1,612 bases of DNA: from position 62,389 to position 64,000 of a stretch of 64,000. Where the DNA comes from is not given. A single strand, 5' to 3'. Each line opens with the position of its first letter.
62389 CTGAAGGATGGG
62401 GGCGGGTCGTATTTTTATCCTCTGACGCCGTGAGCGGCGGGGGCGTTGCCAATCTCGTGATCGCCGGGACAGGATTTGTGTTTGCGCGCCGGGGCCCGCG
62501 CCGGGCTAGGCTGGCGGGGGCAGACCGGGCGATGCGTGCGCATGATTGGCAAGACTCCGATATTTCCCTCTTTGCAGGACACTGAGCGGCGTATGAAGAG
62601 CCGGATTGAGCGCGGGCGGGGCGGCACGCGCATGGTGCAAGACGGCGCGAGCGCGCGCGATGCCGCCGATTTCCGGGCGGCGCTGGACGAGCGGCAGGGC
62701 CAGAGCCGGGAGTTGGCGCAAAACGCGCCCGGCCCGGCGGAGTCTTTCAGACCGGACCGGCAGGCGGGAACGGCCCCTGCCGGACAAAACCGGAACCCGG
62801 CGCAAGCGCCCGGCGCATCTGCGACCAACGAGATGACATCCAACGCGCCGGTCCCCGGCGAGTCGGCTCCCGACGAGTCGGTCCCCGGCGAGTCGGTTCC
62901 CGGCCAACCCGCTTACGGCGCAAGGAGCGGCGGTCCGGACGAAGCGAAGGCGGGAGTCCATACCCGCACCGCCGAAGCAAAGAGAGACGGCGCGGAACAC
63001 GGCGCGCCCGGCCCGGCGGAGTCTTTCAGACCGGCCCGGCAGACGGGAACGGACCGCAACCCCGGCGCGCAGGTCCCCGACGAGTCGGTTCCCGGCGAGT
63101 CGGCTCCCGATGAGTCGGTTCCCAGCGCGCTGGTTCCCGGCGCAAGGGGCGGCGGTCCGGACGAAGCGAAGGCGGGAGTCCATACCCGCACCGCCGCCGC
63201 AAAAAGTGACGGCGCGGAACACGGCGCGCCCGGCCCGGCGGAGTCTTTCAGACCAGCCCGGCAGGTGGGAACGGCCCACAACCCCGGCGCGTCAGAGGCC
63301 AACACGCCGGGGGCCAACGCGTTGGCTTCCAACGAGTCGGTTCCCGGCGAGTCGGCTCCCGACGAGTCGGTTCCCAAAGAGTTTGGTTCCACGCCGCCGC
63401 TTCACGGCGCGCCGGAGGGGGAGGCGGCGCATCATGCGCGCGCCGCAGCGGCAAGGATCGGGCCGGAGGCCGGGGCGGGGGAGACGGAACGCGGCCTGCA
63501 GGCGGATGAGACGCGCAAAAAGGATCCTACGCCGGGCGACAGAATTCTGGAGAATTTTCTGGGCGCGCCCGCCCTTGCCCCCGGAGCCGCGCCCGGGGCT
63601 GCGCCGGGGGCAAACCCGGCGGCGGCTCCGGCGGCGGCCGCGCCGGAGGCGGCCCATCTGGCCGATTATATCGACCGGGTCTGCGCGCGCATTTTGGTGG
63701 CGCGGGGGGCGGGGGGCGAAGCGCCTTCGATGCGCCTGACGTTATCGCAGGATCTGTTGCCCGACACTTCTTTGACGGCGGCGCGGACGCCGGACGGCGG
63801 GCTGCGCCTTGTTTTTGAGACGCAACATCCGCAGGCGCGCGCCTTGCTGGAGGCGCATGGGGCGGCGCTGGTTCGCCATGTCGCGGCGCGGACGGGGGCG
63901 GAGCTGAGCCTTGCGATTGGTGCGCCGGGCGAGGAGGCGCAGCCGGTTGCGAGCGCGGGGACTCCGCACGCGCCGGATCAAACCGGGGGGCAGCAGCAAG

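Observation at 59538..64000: Start of a non-flagellar type III secretion (injectisome) cluster with unusual gene order in a housekeeping neighbourhood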

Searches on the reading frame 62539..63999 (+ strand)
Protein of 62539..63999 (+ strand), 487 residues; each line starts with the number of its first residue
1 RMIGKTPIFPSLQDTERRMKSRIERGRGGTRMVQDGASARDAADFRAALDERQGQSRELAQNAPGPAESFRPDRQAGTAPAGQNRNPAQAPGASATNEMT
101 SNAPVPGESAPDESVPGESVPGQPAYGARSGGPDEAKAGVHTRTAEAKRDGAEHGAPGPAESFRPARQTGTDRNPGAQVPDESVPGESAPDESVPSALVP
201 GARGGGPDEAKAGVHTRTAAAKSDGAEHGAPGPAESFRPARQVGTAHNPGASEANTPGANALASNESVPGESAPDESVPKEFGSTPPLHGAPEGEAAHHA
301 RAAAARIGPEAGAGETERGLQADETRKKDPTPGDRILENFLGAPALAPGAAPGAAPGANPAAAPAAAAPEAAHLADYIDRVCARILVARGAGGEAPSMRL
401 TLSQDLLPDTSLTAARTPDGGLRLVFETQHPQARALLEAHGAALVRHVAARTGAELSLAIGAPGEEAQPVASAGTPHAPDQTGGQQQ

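Call 26: search_protein_families(library=pfam, proteins=[window:62539-63999:+], max_evalue=1)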
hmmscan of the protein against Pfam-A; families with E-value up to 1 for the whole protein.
window:62539-63999:+ (487 aa): 1 family
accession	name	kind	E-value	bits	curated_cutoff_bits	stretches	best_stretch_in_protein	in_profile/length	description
PF09483.15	HpaP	-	2.8e-07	31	23.8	1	372-451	3-78/90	Type III secretion protein (HpaP)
